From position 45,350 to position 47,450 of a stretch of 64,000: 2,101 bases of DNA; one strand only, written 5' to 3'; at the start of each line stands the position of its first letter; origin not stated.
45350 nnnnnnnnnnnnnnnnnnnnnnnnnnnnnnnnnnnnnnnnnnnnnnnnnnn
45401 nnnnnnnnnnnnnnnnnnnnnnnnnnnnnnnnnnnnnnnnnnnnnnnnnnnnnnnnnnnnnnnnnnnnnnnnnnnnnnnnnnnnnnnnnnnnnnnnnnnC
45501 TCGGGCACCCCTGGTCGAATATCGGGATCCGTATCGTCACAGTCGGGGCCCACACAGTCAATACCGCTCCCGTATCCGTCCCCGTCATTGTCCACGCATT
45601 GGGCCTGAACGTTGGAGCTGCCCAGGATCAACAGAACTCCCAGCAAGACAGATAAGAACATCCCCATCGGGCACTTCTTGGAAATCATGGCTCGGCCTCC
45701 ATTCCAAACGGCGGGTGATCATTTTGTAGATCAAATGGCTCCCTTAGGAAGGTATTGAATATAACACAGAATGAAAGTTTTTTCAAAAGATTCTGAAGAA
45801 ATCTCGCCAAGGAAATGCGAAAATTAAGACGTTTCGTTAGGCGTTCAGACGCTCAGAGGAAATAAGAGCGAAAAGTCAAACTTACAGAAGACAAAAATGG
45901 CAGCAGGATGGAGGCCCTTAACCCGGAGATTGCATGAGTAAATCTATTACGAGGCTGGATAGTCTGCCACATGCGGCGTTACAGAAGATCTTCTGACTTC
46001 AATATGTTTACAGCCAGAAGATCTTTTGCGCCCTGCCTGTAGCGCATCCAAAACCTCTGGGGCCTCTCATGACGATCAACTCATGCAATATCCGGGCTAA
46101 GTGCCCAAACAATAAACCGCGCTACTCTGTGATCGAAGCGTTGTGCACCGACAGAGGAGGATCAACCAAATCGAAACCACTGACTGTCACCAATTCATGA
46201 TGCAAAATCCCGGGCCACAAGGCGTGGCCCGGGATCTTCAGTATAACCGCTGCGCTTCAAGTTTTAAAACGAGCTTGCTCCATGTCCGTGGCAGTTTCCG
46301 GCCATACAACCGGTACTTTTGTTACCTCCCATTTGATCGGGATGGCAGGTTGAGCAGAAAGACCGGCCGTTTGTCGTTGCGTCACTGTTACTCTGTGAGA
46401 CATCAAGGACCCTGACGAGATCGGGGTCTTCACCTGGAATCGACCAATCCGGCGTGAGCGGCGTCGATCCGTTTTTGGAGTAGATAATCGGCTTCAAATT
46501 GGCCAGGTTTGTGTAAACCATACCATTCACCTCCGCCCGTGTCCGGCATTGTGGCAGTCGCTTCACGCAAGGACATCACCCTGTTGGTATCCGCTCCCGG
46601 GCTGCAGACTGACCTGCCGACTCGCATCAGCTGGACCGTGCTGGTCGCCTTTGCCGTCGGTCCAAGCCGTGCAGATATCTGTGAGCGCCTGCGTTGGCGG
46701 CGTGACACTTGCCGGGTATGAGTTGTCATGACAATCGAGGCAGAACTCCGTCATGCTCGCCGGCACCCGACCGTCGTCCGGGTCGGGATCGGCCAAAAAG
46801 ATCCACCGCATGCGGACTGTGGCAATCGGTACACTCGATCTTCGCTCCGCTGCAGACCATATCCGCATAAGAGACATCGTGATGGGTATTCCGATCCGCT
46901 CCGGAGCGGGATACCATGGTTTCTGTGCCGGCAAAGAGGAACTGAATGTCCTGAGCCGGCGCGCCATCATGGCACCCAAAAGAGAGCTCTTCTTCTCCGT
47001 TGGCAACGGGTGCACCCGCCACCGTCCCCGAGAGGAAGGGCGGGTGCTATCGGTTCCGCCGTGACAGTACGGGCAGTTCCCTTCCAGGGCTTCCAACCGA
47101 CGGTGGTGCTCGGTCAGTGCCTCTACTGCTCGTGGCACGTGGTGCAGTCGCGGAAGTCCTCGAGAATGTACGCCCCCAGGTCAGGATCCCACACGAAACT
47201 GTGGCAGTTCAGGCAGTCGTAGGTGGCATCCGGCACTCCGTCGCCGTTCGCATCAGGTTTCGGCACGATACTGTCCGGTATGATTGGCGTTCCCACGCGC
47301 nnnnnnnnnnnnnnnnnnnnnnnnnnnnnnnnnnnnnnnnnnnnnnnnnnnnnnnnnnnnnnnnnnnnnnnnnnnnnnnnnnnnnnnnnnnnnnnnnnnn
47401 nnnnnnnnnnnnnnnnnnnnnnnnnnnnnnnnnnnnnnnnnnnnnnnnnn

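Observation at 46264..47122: Cytochrome gene remnants between the two giant cytochromes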

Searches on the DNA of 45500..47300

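Call 64: search_rna_families(source=window, start=45500, end=47300, threshold=evalue, max_evalue=1)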
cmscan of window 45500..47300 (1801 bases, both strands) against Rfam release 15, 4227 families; matches with E-value up to 1: 0.
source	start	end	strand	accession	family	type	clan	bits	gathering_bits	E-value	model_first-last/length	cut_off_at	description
